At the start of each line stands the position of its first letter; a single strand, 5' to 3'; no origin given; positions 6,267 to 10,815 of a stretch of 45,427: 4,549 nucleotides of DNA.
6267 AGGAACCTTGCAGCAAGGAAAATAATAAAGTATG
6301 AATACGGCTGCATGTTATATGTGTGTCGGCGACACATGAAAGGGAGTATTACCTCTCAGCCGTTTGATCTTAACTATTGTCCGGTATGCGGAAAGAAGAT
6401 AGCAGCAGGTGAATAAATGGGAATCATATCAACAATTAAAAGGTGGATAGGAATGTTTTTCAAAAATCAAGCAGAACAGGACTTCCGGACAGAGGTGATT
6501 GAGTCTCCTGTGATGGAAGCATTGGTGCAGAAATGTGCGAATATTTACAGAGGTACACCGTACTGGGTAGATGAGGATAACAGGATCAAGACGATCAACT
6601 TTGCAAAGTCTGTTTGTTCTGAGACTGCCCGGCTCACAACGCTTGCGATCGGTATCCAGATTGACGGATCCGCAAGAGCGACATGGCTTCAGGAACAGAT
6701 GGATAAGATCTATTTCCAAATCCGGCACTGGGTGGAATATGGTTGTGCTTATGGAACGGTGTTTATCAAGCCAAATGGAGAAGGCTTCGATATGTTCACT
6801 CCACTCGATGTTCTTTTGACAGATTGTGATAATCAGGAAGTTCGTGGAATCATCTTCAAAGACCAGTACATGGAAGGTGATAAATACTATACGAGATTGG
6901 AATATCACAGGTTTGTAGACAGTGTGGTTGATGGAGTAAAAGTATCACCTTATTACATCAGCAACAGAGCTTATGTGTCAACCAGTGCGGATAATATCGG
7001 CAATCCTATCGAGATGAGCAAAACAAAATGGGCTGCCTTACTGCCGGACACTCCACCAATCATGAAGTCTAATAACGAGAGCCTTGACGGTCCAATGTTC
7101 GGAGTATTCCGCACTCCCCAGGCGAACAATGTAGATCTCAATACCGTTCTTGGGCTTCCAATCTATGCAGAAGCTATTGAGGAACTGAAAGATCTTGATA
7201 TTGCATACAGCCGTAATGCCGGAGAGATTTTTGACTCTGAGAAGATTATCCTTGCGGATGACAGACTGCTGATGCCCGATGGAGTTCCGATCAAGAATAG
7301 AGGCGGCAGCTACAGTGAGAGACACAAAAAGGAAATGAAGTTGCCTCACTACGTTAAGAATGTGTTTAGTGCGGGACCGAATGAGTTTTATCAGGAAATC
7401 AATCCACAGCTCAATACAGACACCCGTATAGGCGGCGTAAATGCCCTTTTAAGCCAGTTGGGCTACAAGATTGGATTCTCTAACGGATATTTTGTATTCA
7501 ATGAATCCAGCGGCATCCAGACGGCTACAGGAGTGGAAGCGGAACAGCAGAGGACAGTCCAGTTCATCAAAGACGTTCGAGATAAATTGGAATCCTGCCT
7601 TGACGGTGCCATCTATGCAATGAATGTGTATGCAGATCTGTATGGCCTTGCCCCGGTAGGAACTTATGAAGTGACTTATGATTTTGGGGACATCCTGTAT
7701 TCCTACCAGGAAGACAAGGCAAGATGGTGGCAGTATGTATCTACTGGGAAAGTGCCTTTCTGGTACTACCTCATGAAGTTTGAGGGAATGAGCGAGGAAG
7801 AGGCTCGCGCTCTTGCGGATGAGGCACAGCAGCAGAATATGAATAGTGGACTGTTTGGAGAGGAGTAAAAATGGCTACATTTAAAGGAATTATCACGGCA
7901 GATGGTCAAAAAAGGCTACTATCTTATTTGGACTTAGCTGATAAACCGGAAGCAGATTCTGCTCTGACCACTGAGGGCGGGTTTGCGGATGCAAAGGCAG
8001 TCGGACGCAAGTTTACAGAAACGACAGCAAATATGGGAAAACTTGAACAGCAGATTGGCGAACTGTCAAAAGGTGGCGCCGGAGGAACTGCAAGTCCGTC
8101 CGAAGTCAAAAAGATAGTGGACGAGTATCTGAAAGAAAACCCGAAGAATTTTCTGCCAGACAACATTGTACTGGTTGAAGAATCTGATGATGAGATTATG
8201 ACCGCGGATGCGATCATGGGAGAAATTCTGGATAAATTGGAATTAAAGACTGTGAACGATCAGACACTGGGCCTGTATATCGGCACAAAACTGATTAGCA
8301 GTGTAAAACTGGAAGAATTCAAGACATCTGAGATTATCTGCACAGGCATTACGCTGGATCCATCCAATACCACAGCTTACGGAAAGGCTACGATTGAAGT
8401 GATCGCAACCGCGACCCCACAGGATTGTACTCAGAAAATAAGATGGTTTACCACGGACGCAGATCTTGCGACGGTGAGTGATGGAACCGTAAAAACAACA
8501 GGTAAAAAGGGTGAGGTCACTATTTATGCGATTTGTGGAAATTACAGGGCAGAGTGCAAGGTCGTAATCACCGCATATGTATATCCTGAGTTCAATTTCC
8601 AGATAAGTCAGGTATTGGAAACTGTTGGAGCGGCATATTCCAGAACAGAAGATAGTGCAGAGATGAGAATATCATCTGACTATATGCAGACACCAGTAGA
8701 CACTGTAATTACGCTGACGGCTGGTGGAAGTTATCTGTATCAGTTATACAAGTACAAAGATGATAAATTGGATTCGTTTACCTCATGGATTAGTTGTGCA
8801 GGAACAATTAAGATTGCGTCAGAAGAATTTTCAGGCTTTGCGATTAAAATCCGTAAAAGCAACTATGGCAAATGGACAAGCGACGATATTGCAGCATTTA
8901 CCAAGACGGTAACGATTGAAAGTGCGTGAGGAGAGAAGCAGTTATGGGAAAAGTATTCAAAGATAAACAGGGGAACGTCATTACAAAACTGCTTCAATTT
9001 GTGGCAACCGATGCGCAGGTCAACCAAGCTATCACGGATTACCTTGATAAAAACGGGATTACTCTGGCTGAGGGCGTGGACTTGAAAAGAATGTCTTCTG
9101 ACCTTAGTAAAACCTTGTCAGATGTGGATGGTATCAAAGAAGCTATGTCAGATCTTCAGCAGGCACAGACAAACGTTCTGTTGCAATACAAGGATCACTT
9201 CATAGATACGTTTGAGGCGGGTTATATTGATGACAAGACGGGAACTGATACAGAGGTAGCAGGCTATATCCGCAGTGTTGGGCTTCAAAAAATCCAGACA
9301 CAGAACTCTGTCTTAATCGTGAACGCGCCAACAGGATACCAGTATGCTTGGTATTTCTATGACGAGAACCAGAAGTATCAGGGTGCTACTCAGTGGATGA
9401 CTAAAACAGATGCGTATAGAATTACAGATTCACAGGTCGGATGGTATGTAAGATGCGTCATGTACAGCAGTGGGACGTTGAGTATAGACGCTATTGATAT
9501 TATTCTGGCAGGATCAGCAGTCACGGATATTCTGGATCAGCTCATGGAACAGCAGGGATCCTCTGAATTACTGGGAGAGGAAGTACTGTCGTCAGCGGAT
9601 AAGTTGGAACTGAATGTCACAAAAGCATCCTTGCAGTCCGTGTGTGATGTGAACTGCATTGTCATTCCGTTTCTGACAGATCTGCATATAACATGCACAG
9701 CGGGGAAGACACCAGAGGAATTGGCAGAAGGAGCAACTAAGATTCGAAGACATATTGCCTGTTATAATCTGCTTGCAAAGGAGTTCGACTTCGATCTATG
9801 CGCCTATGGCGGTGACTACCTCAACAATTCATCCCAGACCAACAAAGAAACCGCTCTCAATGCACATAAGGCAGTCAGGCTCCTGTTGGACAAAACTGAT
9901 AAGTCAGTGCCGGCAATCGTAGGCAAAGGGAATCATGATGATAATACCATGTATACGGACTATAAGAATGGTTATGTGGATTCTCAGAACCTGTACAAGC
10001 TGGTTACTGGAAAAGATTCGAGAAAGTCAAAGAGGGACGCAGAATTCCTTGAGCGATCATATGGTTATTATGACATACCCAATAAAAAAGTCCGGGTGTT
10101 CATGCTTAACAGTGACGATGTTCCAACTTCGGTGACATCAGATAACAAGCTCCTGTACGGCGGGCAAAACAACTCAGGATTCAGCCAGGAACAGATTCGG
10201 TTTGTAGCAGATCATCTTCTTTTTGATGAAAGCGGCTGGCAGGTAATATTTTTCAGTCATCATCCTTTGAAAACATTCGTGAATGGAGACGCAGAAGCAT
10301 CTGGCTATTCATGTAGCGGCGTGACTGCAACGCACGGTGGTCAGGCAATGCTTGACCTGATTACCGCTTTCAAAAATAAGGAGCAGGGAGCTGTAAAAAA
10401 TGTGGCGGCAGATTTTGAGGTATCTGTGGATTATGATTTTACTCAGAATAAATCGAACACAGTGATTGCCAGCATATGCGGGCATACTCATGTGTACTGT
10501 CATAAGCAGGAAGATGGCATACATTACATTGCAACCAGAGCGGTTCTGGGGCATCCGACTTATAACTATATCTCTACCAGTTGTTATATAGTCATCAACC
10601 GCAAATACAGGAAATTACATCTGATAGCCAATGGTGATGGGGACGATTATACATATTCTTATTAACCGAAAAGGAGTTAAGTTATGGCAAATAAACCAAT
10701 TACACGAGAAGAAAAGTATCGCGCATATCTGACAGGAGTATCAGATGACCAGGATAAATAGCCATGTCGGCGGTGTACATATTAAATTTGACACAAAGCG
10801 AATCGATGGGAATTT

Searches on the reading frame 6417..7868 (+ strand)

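Call 54: search_protein_families(library=phrogs, proteins=[window:6417-7868:+], max_evalue=0.00001)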
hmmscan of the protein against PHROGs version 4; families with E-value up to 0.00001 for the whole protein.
window:6417-7868:+ (483 aa): 1 family
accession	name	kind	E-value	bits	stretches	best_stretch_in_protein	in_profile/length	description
phrog_533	-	head and packaging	2.5e-92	311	1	7-476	6-482/495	portal protein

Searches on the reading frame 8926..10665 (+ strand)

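Call 54: search_protein_families(library=phrogs, proteins=[window:8926-10665:+], max_evalue=0.00001)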
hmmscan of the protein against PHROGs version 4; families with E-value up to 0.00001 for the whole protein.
window:8926-10665:+ (579 aa): 1 family
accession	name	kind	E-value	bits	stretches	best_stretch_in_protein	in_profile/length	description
phrog_7158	-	unknown function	1.5e-37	130.5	1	234-579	212-554/554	-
